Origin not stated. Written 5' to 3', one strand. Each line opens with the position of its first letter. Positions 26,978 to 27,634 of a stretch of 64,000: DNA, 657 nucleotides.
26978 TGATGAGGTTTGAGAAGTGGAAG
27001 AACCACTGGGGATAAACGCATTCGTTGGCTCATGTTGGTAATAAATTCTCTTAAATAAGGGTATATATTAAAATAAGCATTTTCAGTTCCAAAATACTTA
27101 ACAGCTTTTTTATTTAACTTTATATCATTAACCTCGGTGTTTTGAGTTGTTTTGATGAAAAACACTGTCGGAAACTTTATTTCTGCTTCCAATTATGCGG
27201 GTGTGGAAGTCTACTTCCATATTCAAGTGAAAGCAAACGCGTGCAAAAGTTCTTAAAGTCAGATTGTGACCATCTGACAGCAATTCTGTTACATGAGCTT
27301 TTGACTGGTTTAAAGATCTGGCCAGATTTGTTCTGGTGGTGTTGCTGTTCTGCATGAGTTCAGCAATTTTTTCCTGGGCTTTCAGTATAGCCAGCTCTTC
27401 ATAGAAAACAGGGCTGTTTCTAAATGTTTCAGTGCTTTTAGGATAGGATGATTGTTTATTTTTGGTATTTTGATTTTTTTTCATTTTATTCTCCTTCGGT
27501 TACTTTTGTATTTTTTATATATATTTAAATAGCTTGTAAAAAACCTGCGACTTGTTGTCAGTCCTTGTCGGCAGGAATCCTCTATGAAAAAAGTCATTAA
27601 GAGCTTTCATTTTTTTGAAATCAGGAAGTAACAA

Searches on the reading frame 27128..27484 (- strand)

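Call 18: search_protein_families(library=pfam, proteins=[window:27128-27484:-], max_evalue=0.01)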
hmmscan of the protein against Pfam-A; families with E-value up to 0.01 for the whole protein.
window:27128-27484:- (118 aa): 1 family
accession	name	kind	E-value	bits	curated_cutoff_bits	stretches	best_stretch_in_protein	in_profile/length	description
PF13443.12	HTH_26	-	3.5e-05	24.4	22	1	39-90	1-53/63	Cro/C1-type HTH DNA-binding domain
